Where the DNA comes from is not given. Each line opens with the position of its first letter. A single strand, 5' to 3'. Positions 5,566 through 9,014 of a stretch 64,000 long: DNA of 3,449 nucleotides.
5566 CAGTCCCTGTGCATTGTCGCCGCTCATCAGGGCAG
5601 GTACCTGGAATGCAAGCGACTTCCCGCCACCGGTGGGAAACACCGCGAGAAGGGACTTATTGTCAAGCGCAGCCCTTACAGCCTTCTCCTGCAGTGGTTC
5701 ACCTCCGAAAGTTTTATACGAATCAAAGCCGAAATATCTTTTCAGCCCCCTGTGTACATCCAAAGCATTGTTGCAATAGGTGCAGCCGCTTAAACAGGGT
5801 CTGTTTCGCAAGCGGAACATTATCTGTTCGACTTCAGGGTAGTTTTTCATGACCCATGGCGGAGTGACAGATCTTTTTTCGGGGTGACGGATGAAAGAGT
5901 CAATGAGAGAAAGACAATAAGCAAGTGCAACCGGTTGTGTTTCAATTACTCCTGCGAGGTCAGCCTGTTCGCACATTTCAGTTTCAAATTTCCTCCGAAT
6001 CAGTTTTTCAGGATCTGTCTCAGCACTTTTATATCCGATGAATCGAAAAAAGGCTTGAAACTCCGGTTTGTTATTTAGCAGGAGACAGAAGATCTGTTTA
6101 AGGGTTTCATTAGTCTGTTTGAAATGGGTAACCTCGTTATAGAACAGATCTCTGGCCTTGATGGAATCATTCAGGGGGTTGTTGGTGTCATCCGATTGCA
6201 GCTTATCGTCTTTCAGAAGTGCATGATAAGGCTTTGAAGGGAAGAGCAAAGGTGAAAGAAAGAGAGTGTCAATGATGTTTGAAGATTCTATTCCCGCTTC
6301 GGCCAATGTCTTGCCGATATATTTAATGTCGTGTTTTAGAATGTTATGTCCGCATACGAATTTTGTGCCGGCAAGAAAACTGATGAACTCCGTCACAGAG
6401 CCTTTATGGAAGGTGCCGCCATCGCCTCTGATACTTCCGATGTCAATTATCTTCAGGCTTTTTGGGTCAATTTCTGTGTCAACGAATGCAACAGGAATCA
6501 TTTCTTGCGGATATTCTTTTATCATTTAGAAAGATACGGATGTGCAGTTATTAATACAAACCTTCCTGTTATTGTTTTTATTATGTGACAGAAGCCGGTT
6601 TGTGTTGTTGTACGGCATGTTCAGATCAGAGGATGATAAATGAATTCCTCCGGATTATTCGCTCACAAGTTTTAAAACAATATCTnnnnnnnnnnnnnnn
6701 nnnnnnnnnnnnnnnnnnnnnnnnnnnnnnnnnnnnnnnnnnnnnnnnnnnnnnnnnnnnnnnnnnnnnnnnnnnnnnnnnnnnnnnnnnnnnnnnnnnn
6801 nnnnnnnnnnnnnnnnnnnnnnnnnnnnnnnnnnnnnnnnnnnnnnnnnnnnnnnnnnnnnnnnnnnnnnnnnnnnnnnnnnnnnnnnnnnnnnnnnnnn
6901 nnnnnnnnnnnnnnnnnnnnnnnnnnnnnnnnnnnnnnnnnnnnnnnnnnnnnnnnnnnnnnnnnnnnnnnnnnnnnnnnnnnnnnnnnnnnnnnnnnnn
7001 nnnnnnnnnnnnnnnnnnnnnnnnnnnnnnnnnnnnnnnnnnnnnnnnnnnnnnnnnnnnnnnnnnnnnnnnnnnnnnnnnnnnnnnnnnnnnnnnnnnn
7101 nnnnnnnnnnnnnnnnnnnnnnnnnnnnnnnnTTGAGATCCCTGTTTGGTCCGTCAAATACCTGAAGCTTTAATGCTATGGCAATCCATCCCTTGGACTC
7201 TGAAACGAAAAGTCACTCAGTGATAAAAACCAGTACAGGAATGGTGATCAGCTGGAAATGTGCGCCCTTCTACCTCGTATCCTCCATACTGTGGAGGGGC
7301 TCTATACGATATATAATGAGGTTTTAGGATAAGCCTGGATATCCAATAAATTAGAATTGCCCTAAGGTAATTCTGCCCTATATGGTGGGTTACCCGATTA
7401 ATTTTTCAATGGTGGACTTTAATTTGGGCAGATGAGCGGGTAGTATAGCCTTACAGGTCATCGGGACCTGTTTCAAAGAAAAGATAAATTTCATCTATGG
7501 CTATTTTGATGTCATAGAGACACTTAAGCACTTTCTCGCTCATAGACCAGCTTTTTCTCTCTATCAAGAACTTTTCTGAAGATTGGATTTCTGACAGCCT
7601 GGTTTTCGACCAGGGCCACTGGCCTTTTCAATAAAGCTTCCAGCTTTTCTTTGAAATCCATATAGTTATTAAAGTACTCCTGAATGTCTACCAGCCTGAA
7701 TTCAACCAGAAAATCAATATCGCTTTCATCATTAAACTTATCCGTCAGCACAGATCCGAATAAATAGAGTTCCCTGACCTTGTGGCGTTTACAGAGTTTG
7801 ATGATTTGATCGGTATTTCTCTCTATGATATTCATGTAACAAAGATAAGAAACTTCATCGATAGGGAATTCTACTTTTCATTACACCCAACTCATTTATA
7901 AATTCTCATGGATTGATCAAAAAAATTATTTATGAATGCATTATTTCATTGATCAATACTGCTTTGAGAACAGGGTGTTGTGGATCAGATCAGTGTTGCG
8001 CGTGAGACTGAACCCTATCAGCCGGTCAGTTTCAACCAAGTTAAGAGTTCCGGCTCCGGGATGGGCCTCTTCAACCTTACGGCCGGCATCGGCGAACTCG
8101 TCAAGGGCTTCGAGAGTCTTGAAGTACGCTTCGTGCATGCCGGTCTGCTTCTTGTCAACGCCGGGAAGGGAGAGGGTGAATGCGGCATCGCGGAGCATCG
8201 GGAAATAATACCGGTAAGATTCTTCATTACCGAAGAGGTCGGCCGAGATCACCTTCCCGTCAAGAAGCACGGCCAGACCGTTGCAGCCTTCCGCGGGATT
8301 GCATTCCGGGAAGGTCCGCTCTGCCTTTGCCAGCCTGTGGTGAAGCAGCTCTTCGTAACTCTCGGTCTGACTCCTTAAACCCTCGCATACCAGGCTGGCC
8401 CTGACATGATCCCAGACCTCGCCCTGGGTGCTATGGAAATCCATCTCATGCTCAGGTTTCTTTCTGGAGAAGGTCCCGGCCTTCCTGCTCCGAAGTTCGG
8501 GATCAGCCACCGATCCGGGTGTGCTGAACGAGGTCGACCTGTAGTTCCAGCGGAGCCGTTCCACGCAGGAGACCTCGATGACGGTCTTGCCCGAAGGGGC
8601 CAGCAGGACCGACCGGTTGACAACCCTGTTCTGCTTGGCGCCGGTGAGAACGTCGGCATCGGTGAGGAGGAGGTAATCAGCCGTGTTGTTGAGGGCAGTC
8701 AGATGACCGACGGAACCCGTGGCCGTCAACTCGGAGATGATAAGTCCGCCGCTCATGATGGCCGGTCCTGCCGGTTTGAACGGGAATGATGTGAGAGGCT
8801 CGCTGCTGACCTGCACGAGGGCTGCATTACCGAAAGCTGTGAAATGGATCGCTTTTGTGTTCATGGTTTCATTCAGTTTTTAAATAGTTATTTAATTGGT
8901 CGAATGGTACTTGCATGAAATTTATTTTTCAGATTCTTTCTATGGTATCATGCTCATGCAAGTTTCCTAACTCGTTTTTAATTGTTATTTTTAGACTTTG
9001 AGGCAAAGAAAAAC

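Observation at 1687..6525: One 1612-aa chain fusing a DEDDh exonuclease, a complete RecQ core and a complete UvrD/PcrA core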

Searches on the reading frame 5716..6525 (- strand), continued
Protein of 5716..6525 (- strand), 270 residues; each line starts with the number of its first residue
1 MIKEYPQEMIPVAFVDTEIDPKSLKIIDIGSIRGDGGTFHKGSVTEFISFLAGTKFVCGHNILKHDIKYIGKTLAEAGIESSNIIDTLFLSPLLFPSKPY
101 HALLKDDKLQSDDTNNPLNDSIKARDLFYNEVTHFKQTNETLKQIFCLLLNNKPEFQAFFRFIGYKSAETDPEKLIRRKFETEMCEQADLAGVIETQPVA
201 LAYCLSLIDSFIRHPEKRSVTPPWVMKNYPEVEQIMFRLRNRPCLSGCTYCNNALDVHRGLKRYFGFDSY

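Call 52: list_cluster_members(proteins=[P0123, P0132, P0134, P0143, P0150, P0161, P0188, P0193, P0201, P0241])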
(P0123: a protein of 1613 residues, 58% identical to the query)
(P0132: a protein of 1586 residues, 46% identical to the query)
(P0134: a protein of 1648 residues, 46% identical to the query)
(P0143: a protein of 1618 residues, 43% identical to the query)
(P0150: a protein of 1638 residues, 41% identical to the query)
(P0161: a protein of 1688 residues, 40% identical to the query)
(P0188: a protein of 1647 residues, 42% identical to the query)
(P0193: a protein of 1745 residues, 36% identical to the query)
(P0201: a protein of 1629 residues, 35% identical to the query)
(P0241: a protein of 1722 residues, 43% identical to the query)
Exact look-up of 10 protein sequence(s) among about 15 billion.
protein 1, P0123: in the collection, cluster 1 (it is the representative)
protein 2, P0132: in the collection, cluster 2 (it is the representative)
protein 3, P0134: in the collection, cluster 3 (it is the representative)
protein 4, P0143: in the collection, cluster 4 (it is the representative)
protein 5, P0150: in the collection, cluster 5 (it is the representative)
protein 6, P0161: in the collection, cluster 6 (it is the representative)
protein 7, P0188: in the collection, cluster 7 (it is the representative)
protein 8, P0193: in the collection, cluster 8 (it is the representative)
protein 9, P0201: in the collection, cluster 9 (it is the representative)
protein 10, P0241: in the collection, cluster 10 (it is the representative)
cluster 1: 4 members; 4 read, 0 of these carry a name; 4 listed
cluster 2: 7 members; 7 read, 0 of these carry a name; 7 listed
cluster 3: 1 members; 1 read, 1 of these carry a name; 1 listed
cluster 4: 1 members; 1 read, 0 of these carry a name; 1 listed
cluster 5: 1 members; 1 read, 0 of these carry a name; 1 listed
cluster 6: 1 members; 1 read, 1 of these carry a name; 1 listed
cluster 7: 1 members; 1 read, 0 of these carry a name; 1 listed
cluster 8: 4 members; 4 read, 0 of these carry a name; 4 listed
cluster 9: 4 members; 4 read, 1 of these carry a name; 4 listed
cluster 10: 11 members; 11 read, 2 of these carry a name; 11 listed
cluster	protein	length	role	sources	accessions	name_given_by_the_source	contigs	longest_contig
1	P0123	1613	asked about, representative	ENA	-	-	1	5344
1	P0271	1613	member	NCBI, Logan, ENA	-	-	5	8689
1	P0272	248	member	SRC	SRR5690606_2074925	-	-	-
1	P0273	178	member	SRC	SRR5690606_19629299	-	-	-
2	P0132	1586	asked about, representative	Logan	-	-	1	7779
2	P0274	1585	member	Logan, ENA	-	-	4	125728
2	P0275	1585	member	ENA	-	-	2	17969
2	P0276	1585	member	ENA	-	-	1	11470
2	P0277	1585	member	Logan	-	-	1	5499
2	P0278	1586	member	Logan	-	-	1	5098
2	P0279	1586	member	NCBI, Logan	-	-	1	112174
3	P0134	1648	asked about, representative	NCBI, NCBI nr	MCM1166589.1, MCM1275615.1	MAG: RecQ family ATP-dependent DNA helicase [Lachnospiraceae bacterium] | RecQ family ATP-dependent DNA helicase [Ruminococcus sp.]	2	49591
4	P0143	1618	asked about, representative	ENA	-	-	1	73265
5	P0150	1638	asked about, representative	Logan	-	-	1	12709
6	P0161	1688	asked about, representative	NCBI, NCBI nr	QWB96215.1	RecQ family ATP-dependent DNA helicase [Mycoplasmatota bacterium]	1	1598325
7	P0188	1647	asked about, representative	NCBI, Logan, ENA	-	-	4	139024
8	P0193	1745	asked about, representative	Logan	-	-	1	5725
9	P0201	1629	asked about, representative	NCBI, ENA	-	-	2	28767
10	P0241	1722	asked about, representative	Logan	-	-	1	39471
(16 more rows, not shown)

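Call 67: search_protein_families(library=ncbifam, proteins=[window:5734-6525:-], max_evalue=1)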
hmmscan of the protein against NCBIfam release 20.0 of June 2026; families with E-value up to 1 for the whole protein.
seq(264 aa): 3 families
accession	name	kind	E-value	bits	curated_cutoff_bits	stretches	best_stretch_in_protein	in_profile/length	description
NF011540.0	PRK14975.1-4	equivalog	0.00024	19.7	601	1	11-96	23-106/576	bifunctional 3'-5' exonuclease/DNA polymerase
NF005289.0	PRK06807.1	equivalog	0.002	17.4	335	1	43-138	78-175/313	3'-5' exonuclease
NF001688.0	PRK00448.1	equivalog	0.042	11.3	873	1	41-130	491-583/1445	PolC-type DNA polymerase III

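Call 68: search_protein_families(library=phrogs, proteins=[window:5734-6525:-], max_evalue=1)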
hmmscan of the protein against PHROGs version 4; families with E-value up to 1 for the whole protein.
seq(264 aa): 3 families
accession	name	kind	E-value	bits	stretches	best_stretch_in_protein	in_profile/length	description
phrog_403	-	DNA, RNA and nucleotide metabolism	4.3e-05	23.6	1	41-98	128-188/321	DNA polymerase exonuclease subunit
phrog_17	-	DNA, RNA and nucleotide metabolism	0.0012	17.8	1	39-103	709-778/1445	DNA polymerase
phrog_192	-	DNA, RNA and nucleotide metabolism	0.0024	18.2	1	34-102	168-236/397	DNA polymerase exonuclease subunit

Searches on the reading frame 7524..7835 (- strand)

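Call 15: search_protein_families(library=pfam, proteins=[window:7524-7835:-], max_evalue=0.01)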
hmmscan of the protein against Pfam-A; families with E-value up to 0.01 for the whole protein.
window:7524-7835:- (103 aa): 3 families
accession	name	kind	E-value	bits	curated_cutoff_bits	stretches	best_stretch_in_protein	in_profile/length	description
PF18765.7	Polbeta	-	7e-15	55.4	26.9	1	10-101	2-91/93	Polymerase beta, Nucleotidyltransferase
PF01909.29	NTP_transf_2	-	6.5e-13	49.3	21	1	13-85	7-81/93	Nucleotidyltransferase domain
PF22600.2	MTPAP-like_central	-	0.00081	19.9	27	1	21-70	40-85/139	Poly(A) RNA polymerase, mitochondrial-like, central palm domain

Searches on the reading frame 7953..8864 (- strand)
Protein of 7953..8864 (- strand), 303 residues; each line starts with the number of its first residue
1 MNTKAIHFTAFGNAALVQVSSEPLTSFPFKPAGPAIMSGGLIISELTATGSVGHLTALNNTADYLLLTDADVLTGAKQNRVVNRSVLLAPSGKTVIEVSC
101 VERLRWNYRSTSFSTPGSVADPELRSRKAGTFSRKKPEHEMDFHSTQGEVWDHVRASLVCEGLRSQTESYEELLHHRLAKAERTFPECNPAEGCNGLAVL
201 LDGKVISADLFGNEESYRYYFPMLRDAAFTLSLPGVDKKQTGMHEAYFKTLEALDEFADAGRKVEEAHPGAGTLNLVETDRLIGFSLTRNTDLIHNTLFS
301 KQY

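Call 15: search_protein_families(library=pfam, proteins=[window:7953-8864:-], max_evalue=0.01)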
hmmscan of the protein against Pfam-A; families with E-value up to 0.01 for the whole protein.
window:7953-8864:- (303 aa): 1 family
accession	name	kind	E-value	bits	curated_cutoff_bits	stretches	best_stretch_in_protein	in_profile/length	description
PF20208.3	ARPP-1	-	6.4e-53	180.4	27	1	10-299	9-297/297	ARG and Rhodanese-Phosphatase-superfamily-associated Protein domain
